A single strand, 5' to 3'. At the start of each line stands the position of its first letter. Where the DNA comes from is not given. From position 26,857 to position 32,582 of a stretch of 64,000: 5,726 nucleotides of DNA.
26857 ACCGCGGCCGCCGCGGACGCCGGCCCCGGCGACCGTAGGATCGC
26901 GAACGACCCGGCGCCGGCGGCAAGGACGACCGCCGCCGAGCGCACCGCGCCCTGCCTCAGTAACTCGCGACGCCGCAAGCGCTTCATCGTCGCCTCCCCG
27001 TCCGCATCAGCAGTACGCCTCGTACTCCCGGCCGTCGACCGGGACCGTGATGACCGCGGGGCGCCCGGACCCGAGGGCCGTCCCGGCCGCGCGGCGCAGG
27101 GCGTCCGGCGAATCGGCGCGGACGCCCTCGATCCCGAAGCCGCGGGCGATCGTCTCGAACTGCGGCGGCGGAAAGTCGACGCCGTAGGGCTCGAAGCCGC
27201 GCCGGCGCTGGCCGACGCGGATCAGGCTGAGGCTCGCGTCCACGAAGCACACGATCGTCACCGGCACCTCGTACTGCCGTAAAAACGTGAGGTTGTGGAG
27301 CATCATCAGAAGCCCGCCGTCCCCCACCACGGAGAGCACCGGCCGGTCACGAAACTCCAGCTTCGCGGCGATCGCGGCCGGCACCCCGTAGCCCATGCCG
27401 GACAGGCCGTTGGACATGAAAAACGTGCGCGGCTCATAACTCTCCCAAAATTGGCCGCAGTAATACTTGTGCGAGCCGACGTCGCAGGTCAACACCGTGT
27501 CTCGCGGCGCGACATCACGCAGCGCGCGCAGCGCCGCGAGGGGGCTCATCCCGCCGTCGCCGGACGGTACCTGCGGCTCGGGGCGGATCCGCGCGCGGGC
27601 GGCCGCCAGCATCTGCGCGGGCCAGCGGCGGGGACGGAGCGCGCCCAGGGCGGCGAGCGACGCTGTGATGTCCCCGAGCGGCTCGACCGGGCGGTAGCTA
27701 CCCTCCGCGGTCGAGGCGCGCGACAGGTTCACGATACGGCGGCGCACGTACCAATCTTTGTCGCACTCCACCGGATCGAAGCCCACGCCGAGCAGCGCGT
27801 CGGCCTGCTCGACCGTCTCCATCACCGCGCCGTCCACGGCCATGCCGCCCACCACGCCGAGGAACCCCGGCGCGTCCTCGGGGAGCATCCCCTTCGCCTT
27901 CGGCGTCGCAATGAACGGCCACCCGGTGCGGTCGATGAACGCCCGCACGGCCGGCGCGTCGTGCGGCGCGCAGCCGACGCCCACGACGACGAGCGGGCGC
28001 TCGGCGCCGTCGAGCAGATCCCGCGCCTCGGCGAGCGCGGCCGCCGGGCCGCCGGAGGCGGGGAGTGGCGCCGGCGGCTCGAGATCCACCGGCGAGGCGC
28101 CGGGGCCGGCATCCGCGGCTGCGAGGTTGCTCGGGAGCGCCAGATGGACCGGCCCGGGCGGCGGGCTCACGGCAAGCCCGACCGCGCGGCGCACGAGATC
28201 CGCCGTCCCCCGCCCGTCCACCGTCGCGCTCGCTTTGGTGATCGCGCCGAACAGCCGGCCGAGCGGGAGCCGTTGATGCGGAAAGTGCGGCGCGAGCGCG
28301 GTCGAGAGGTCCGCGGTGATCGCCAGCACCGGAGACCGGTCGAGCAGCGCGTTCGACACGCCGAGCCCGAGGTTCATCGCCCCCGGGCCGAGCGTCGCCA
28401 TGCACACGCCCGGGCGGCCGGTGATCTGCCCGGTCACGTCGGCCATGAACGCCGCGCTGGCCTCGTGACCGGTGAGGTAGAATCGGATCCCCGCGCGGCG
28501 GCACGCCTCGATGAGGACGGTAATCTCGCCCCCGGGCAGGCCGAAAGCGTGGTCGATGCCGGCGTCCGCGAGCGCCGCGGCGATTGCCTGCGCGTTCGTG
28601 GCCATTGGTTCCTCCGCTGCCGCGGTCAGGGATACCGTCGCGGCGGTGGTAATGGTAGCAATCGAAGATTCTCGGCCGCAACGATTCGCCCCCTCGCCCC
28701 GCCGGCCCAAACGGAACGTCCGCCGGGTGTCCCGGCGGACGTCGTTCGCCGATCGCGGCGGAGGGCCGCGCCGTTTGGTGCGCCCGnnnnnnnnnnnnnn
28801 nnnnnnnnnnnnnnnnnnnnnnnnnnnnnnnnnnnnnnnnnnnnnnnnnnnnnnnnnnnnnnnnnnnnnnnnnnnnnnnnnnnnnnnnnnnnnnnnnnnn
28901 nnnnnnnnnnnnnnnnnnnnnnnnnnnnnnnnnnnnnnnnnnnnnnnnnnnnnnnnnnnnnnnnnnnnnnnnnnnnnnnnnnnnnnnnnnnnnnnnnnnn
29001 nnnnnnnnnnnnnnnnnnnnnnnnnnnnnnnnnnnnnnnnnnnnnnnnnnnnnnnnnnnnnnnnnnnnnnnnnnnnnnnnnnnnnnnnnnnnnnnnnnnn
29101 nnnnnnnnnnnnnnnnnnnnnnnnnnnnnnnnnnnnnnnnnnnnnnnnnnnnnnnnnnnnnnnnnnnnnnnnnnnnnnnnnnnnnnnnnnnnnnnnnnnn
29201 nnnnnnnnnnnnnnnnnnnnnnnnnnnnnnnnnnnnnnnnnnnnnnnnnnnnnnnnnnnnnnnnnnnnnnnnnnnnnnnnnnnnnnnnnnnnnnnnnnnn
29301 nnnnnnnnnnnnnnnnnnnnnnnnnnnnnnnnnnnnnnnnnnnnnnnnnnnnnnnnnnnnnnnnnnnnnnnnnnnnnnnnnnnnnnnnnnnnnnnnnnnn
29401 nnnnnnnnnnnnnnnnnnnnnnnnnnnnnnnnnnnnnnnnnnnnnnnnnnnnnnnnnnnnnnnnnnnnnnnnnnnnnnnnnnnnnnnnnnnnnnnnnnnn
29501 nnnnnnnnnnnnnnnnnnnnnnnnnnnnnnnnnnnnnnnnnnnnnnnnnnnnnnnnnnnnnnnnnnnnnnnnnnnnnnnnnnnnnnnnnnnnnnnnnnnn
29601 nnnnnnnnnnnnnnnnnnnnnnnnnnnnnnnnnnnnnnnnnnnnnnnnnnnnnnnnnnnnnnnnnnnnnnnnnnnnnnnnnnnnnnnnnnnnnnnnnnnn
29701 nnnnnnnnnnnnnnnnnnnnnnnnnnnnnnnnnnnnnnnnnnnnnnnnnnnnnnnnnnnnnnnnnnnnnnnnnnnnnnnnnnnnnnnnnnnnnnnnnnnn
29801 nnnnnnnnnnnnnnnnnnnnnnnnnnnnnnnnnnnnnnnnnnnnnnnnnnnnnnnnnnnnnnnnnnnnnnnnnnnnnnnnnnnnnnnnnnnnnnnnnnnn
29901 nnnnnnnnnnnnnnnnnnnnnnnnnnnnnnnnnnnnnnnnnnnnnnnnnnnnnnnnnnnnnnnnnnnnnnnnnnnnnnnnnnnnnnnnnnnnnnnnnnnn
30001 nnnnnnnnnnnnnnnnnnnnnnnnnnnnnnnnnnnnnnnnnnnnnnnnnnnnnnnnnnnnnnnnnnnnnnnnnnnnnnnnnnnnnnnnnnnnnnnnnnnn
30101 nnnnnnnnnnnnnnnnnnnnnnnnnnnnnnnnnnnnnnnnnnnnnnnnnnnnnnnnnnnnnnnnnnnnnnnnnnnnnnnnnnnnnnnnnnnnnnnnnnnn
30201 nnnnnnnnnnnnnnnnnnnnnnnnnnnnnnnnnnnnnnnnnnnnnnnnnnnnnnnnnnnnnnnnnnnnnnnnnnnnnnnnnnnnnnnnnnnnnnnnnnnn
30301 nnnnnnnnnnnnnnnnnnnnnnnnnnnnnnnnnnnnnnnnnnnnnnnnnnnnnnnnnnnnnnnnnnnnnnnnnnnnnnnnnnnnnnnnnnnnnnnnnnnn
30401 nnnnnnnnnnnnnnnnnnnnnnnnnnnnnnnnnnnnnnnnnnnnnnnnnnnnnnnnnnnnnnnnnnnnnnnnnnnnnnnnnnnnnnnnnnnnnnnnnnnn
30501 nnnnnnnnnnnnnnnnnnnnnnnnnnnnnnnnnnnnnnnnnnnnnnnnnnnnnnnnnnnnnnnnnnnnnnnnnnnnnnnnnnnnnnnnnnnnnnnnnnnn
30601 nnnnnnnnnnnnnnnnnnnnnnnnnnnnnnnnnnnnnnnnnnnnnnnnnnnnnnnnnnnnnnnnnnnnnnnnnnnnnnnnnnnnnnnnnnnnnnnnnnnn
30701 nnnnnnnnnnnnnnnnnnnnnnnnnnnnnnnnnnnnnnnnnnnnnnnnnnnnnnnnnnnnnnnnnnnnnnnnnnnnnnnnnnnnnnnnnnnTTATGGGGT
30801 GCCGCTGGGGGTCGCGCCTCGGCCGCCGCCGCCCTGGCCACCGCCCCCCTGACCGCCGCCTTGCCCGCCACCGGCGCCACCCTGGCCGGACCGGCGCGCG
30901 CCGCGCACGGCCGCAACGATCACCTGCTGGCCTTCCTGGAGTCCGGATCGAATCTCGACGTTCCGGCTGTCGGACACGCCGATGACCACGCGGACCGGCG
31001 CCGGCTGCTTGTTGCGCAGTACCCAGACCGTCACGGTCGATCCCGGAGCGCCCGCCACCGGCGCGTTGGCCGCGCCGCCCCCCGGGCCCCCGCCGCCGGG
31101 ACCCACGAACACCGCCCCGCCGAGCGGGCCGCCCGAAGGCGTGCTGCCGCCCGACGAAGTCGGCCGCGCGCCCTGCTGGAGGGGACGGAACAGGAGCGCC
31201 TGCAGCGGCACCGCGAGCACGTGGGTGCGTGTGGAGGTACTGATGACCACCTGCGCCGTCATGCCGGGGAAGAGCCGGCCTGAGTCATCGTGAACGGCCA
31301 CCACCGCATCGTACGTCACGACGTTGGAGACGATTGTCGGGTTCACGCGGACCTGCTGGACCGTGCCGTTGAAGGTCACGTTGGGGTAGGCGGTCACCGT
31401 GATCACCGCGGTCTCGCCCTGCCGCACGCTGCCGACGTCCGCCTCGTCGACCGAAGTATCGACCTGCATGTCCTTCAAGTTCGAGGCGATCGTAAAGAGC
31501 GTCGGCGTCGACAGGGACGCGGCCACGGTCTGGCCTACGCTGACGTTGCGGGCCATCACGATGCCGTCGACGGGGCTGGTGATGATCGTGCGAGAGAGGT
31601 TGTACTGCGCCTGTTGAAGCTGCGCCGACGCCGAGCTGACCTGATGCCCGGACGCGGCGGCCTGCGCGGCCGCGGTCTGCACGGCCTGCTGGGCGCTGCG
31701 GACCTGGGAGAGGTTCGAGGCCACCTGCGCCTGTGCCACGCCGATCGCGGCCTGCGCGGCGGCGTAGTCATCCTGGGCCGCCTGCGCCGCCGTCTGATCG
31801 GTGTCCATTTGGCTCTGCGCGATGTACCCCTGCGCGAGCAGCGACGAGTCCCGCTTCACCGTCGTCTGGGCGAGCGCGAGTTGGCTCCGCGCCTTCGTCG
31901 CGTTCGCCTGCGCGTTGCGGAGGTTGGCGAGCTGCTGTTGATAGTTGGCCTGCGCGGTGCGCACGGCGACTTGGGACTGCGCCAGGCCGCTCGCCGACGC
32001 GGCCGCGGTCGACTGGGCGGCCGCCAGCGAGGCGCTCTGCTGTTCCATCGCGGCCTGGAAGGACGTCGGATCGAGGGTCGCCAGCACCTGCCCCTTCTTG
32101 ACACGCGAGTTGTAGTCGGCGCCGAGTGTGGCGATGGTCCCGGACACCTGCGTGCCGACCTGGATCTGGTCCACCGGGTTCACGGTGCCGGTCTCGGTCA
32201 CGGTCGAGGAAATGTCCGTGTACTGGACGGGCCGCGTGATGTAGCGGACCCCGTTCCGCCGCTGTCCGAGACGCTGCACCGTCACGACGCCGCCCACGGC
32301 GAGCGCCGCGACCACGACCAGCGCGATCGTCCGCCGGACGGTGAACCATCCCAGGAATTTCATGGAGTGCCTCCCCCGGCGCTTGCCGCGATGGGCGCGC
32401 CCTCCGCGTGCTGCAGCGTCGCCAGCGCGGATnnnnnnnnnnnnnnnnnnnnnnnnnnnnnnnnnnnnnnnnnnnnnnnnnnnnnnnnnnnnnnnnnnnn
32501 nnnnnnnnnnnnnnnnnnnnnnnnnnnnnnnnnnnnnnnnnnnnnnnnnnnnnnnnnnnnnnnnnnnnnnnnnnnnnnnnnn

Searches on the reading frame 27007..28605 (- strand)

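Call 59: search_protein_families(library=pfam, proteins=[window:27007-28605:-], max_evalue=0.00001)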
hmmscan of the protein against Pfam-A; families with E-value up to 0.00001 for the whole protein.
window:27007-28605:- (532 aa): 3 families
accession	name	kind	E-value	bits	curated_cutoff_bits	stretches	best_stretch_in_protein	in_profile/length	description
PF02775.26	TPP_enzyme_C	-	9e-34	116.9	21.9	1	375-521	1-151/151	Thiamine pyrophosphate enzyme, C-terminal TPP binding domain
PF02776.23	TPP_enzyme_N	-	9.3e-30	103.3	26.8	1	5-106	4-106/119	Thiamine pyrophosphate enzyme, N-terminal TPP binding domain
PF00205.28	TPP_enzyme_M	-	9.2e-20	71.2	30.4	1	192-320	2-137/137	Thiamine pyrophosphate enzyme, central domain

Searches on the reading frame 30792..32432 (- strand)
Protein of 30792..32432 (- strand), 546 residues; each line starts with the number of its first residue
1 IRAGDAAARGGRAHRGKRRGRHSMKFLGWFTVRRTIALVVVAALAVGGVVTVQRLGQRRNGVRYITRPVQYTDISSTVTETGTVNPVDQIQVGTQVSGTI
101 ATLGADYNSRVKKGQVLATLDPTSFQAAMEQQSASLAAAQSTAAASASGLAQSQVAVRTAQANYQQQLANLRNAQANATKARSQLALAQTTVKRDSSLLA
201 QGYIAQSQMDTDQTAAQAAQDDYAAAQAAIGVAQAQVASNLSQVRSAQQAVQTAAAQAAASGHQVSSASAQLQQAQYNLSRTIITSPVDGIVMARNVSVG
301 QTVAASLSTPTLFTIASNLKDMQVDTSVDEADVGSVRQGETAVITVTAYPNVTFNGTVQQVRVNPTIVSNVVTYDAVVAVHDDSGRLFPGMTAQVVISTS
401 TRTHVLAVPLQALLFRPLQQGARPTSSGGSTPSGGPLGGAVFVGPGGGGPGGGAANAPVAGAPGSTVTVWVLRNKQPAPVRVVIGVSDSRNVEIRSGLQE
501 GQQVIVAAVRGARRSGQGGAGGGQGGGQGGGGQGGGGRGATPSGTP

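Call 51: search_protein_families(library=pfam, proteins=[window:30792-32432:-], max_evalue=0.00001)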
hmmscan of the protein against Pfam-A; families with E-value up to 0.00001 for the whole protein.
window:30792-32432:- (546 aa): 2 families
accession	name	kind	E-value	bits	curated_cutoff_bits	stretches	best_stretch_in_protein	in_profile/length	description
PF16576.10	HlyD_D23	-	4.2e-18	65.8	30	1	218-393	58-214/214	Barrel-sandwich domain of CusB or HlyD membrane-fusion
PF13437.12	HlyD_3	-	1.6e-10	42.1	22.2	1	284-384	2-100/106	HlyD family secretion protein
